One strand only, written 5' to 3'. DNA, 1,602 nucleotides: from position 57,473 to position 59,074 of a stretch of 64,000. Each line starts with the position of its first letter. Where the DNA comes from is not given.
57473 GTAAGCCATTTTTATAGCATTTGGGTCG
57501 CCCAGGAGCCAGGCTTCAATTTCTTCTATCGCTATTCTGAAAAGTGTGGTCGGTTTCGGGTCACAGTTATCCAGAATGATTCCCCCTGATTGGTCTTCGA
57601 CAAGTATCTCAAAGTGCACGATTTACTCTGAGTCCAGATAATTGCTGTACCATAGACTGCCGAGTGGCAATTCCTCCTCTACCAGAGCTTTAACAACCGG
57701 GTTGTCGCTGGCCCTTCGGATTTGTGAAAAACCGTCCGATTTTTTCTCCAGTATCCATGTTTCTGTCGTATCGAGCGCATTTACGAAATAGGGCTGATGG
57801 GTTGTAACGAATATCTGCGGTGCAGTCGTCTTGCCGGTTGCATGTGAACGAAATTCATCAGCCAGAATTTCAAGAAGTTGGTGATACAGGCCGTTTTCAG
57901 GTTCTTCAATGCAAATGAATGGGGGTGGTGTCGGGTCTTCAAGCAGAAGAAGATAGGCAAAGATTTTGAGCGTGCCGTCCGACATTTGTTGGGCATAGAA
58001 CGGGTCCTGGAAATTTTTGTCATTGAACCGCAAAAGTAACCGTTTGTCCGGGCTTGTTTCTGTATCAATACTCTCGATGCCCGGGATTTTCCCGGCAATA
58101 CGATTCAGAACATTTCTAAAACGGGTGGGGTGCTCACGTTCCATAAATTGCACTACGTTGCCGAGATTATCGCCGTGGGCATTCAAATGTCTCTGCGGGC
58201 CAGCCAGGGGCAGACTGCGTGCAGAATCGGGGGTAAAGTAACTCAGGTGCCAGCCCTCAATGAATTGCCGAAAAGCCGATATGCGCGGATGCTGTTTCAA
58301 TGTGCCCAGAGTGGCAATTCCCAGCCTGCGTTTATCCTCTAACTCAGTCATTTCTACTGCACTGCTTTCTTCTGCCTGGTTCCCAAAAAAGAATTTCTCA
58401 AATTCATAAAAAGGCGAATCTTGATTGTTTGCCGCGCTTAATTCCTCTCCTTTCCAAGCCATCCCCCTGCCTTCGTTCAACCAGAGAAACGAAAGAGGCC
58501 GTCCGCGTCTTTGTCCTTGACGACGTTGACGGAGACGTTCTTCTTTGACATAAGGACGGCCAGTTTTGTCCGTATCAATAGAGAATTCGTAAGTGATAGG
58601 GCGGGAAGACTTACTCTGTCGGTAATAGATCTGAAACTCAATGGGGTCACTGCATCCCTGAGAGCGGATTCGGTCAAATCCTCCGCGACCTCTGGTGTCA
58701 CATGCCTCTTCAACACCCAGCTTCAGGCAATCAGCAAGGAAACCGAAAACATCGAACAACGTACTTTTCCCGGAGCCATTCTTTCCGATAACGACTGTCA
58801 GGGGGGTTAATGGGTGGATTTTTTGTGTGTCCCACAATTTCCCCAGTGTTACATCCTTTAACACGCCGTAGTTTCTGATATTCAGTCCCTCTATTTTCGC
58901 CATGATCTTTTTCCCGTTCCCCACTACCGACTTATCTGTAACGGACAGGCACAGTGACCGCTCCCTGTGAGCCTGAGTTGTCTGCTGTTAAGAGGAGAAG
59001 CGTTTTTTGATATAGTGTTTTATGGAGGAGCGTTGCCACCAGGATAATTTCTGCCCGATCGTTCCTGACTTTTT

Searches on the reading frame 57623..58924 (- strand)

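Call 6: search_protein_families(library=pfam, proteins=[window:57623-58924:-], max_evalue=0.01)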
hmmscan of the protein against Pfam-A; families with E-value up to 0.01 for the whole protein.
window:57623-58924:- (433 aa): 5 families
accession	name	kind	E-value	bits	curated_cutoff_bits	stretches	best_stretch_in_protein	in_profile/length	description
PF13304.12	AAA_21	-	6.6e-45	154.9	27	1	42-382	1-304/304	AAA domain, putative AbiEii toxin, Type IV TA system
PF13175.12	AAA_15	-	4.2e-16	60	32.1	2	330-381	325-374/374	AAA ATPase domain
PF02463.25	SMC_N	-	4.1e-07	30.1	40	1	34-386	17-207/220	RecF/RecN/SMC N terminal domain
PF13476.12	AAA_23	-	4.8e-06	27.8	27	1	32-79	11-55/201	AAA domain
PF13555.12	AAA_29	-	0.0003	20.9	27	1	42-59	24-41/61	P-loop containing region of AAA domain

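Call 7: search_protein_families(library=ncbifam, proteins=[window:57623-58924:-], max_evalue=0.01)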
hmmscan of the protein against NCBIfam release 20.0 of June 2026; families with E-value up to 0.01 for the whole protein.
window:57623-58924:- (433 aa): 8 families
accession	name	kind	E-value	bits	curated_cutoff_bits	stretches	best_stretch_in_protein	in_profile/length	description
NF047739.1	antiphage_MADS3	equivalog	1.4e-29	103.5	420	1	38-424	19-421/427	methylation-associated defense system AAA family ATPase MAD3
NF038234.1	retron_eff_Eco8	equivalog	4.8e-07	28.8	250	1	335-382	274-326/679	retron Eco8 family effector endonuclease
TIGR04435.1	restrict_AAA_1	hypoth_equivalog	4.5e-06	25.6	300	0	299-403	383-493/568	restriction system-associated AAA family ATPase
NF041760.1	PtuA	equivalog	0.00015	20.8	500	0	38-58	70-90/524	retron Ec78 anti-phage system effector ATPase PtuA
NF040873.1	AztA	equivalog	0.0012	18.5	220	1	41-59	19-37/191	zinc ABC transporter ATP-binding protein AztA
TIGR00606.1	rad50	subfamily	0.0016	16.2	453.75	0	32-63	20-51/1311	DNA repair protein Rad50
TIGR00618.1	sbcc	subfamily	0.0071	14.3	478.5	1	14-59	6-46/1043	exonuclease subunit SbcC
NF000355.4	ribo_prot_ABC_F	equivalog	0.0077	15.1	380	0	45-58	33-46/499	ribosomal protection-like ABC-F family protein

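Call 86: search_protein_families(library=padloc, proteins=[window:57623-58924:-], max_evalue=0.001)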
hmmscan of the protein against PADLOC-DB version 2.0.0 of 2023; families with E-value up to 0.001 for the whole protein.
window:57623-58924:- (433 aa): 71 families (the best 25 are shown)
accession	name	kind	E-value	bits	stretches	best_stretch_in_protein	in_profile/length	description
PDLC04182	HEC-01A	-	9e-191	632.2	1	8-432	1-402/406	-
PDLC04144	HEC-01B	-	1.9e-97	324.9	1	10-430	2-389/395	-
PDLC04183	HEC-01A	-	1.4e-43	147.5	1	10-430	4-398/402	-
PDLC04178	HEC-01A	-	8.2e-43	144.9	1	39-431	27-381/399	-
PDLC02980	AriA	-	3e-41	140.3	1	42-382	1-304/304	-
PDLC04175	HEC-01A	-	5.3e-38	129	2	167-431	99-359/363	-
PDLC04176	HEC-01A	-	8.3e-38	128.7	1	10-431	2-366/371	-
PDLC04177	HEC-01A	-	1.1e-34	118.1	1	38-426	24-384/393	-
PDLC04184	HEC-01A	-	1.6e-33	114.4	2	192-388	189-398/464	-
PDLC04180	HEC-01A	-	7.9e-29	99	1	39-422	21-363/382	-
PDLC04181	HEC-01A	-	2.6e-26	90.3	2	34-133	37-136/434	-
PDLC02335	AbiLi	-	8.1e-24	82.3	1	11-408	50-265/326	AbiLi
PDLC04179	HEC-01A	-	2.5e-23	80.9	2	244-402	270-426/459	-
PDLC04389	PDC-M07A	-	3.2e-22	77.1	2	245-408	220-402/443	-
PDLC04391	PDC-M07A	-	3.7e-21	73.6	1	38-389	19-357/412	-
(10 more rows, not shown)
